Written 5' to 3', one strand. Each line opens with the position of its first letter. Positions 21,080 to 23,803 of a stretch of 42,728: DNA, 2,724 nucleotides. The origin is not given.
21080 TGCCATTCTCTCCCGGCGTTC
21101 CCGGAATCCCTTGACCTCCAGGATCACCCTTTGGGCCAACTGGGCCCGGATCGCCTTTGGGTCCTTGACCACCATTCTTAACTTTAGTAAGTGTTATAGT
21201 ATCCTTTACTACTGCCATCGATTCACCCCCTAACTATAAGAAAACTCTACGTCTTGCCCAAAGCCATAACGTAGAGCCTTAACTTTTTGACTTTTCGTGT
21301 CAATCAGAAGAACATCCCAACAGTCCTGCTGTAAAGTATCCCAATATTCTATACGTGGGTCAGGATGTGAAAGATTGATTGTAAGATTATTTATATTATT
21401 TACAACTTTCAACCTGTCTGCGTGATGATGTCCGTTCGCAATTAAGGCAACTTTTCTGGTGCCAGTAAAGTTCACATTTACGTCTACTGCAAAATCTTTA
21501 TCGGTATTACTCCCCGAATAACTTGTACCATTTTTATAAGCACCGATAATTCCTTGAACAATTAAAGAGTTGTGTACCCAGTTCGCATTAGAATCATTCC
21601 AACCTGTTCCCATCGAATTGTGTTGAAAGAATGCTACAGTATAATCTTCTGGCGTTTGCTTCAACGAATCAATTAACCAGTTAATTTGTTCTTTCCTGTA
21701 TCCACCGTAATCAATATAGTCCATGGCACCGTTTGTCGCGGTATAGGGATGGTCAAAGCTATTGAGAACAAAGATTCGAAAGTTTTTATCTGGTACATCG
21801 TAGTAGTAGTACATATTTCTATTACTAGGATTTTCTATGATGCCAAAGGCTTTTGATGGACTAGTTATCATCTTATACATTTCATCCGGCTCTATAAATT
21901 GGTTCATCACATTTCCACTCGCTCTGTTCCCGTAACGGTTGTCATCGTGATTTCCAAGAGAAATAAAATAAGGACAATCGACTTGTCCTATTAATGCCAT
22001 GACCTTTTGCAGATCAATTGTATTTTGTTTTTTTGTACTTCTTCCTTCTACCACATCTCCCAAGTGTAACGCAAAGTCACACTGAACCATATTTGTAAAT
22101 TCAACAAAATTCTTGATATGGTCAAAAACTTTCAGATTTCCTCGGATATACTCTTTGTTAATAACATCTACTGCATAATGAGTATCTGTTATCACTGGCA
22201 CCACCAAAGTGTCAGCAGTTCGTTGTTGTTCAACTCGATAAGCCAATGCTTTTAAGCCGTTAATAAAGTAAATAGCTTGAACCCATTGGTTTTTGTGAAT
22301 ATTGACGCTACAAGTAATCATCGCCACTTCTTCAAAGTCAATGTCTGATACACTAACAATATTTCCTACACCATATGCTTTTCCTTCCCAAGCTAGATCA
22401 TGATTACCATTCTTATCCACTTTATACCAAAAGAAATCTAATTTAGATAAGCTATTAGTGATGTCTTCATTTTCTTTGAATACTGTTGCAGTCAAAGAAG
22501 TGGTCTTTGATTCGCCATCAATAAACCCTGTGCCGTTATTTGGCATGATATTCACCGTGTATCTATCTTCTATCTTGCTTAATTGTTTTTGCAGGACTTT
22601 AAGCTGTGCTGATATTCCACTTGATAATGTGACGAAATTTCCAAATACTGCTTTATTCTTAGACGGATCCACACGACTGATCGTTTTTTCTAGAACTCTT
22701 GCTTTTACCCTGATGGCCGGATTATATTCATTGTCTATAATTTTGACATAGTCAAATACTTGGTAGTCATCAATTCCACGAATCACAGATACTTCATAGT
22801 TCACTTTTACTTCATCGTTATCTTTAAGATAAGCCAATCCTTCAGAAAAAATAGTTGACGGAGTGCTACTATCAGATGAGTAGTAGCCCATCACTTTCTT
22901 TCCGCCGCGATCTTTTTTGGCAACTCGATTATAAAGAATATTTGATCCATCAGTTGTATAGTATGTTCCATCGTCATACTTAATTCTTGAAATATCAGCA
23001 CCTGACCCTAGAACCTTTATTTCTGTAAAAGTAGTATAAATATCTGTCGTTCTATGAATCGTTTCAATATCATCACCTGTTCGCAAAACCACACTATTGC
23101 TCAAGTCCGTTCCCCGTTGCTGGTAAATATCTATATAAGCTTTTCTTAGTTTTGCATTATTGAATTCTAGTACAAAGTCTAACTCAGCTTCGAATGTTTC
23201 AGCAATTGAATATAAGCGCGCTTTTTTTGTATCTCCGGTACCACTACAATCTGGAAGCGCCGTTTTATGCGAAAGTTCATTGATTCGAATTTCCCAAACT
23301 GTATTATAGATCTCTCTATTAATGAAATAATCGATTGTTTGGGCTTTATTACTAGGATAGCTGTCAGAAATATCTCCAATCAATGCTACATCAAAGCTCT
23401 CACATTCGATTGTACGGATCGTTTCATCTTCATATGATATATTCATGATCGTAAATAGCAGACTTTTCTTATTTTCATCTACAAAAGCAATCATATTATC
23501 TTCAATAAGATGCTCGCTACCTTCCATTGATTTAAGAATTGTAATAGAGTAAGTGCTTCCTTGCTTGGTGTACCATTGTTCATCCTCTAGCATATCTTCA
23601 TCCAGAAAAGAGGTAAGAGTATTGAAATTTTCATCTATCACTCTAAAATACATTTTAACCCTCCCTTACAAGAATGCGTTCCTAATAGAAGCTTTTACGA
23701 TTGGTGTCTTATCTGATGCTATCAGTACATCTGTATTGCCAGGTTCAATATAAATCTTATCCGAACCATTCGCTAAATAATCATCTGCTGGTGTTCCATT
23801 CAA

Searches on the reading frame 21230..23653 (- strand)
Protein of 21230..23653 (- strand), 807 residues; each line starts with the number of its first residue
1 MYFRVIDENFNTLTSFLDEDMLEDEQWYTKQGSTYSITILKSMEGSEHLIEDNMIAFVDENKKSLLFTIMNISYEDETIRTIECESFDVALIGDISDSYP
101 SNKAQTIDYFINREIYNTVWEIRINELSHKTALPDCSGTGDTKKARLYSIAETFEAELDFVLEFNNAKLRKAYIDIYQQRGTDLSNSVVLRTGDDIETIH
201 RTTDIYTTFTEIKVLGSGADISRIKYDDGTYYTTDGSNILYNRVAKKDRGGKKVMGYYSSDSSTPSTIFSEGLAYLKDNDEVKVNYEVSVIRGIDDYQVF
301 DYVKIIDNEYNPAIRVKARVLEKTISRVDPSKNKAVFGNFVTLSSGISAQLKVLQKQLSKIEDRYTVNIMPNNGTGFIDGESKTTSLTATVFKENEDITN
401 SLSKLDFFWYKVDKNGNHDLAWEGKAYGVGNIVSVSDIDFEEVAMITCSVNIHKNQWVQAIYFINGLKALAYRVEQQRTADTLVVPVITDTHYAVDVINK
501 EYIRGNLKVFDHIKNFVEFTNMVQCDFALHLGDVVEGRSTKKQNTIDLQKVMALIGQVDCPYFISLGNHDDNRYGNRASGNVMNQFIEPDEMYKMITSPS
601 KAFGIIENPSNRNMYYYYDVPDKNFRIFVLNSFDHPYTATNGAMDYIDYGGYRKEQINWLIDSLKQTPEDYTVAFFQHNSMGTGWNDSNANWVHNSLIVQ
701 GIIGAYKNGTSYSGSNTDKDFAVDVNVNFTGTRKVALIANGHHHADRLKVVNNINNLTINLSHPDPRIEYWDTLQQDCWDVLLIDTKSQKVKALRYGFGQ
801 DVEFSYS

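Call 4: search_protein_families(library=pfam, proteins=[window:21230-23653:-], max_evalue=0.01)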
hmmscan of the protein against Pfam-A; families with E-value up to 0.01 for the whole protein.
window:21230-23653:- (807 aa): 1 family
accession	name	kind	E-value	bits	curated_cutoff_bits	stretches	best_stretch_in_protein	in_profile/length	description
PF06605.17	Prophage_tail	-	4.4e-13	49.9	31.3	1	105-341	22-240/250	Prophage endopeptidase tail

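Call 8: search_protein_families(library=phrogs, proteins=[window:21230-23653:-], max_evalue=0.001)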
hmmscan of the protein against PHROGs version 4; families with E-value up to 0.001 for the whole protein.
window:21230-23653:- (807 aa): 13 families
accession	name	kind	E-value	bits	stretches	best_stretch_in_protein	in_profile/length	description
phrog_588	-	tail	3.2e-55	188.9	1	32-415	47-459/955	tail fiber protein and host specificity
phrog_7158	-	unknown function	1.1e-52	180.5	1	348-806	123-554/554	-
phrog_4798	-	tail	1.1e-44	153.9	1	34-452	75-494/796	tail protein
phrog_6253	-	tail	4.6e-44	152.2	1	5-418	15-453/589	minor tail protein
phrog_6468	-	tail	1e-38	133.8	1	6-411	16-455/1366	tail fiber protein; host specificity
phrog_17633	-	tail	6e-27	95.6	1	48-219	62-241/250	minor tail protein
phrog_9478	-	tail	9.7e-26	91.2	1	52-363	63-385/779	minor tail protein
phrog_12312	-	head and packaging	1.8e-15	57.3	1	27-364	25-380/784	virion structural protein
phrog_26466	-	unknown function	1.3e-10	40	1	34-359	46-386/2337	-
phrog_1775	-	head and packaging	3.1e-10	39.2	1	110-341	119-355/1609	minor head protein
phrog_3267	-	tail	1e-08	35.8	1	362-451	277-367/369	tail protein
phrog_26822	-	unknown function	1.2e-08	35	1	363-454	428-519/530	-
phrog_12244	-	unknown function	1.5e-05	24.6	1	32-356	38-372/720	-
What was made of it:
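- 21230..23653 (-): Tal (807 aa): Prophage_tail N-terminal domain, Ig-like region, and C-terminal MPE domain (residues ~462-806 = 21233..22270). Pfam PF06605 at 4e-13 (call 4). phrog_588 and phrog_7158 (call 8).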

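Call 74: search_protein_families(library=ncbifam, proteins=[window:21230-23653:-], max_evalue=0.01)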
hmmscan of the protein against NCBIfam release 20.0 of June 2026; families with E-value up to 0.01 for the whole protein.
window:21230-23653:- (807 aa): 1 family
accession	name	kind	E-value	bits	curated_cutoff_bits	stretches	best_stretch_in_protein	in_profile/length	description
NF008359.0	PRK11148.1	equivalog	0.006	16.1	225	0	648-698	135-185/275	3',5'-cyclic-AMP phosphodiesterase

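Call 75: search_protein_families(library=padloc, proteins=[window:21230-23653:-], max_evalue=0.01)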
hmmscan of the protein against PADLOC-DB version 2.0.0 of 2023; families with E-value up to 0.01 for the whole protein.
window:21230-23653:- (807 aa): 1 family
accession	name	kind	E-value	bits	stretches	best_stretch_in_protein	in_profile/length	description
PDLC04612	PDC-M38B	-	0.0038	14.8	1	21-74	154-210/279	-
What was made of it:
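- There is no NCBIfam CpdA-type or PADLOC hit (calls 74, 75).
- Tried and rejected: PADLOC and NCBIfam gave no hit for the free protein (calls 74, 75).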

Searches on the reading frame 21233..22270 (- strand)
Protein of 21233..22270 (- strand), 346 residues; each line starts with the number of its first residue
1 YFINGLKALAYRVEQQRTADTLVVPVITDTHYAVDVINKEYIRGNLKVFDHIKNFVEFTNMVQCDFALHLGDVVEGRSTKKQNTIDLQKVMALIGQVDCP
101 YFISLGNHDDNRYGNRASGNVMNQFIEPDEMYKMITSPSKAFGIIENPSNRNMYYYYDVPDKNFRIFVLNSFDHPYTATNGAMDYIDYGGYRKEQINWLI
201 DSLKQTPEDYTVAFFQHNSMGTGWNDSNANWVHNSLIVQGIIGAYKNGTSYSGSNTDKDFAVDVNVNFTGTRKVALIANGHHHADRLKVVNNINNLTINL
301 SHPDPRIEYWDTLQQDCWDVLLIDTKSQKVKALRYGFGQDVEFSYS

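Call 103: search_dna_similar(query=window:21233-22270:-, collection=phages, mode=protein, max_rows=30)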
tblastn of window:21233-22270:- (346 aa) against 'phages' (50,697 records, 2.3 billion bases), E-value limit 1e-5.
Records with a match: 19; places in all: 19; records where one place covers at least 80% of the query: 18.
Best place of each record, by identity: <60% 19.
By first word of the organism name: Lactobacillus 9; Latilactobacillus 3; Brochothrix 2; Leuconostoc 2; Bacillus 2; Staphylococcus 1.
By host as written in the record: Lactobacillus plantarum 5; Leuconostoc mesenteroides WIKIM 0121 2; Lactobacillus 2; Latilactobacillus curvatus TMW 1.1365 2; Bacillus cereus 2; Lactobacillus brevis 1; Brochothrix thermosphacta 1; Brochothrix thermosphacta Bt-YZU01 1; and 3 more.
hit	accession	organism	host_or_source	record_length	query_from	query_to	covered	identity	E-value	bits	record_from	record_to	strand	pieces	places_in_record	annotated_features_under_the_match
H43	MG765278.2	Lactobacillus phage Silenus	Lactobacillus plantarum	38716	1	345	100%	29.7%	8e-25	111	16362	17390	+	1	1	tail protein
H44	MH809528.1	Lactobacillus phage Sabazios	Lactobacillus plantarum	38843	1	345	100%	28.8%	9e-25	111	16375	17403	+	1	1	tail protein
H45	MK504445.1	Lactobacillus phage ATCCB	Lactobacillus brevis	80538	5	345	99%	28.5%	4e-28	120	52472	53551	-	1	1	minor structural protein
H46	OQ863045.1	Brochothrix phage BtpYZU03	Brochothrix thermosphacta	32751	12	345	97%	28.9%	3e-29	124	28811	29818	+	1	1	tail protein | minor tail protein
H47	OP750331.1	Brochothrix phage BtpYZU01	Brochothrix thermosphacta Bt-YZU01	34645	12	345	97%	28.9%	3e-29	124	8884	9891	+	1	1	metallophosphoesterase | hypothetical protein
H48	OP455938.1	Latilactobacillus phage TMW 1.1397 P1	Latilactobacillus sakei TMW 1.1397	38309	27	345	92%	29.4%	2e-15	84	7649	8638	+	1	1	tail protein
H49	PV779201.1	Leuconostoc phage phiLM0121_03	Leuconostoc mesenteroides WIKIM 0121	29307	1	345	100%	26.8%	2e-15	83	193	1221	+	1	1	hypothetical protein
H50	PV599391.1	Leuconostoc phage phiLM0121_01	Leuconostoc mesenteroides WIKIM 0121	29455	1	345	100%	26.8%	2e-15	83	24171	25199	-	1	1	hypothetical protein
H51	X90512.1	Lactobacillus phage phig1e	-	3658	48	345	86%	31.0%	2e-21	101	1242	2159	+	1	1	gpB: capsid protein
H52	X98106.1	Lactobacillus phage phig1e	Lactobacillus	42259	48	345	86%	31.0%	2e-21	101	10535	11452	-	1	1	B: minor capsid protein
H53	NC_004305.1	Lactobacillus phage phig1e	Lactobacillus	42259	48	345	86%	31.0%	2e-21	101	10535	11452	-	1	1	B: minor capsid protein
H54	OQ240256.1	Latilactobacillus phage TMW 1.1365 P2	Latilactobacillus curvatus TMW 1.1365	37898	9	345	97%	24.7%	2e-16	86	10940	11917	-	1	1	putative tail protein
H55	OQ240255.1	Latilactobacillus phage TMW 1.1365 P1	Latilactobacillus curvatus TMW 1.1365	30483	9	345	97%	24.6%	2e-15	83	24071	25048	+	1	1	putative tail protein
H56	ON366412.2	Bacillus phage vB_BceP_LY3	Bacillus cereus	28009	26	344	92%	25.2%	2e-10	68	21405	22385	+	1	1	pre-neck appendage protein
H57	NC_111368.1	Bacillus phage vB_BceP_LY3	Bacillus cereus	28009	26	344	92%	25.2%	2e-10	68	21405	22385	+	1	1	pre-neck appendage protein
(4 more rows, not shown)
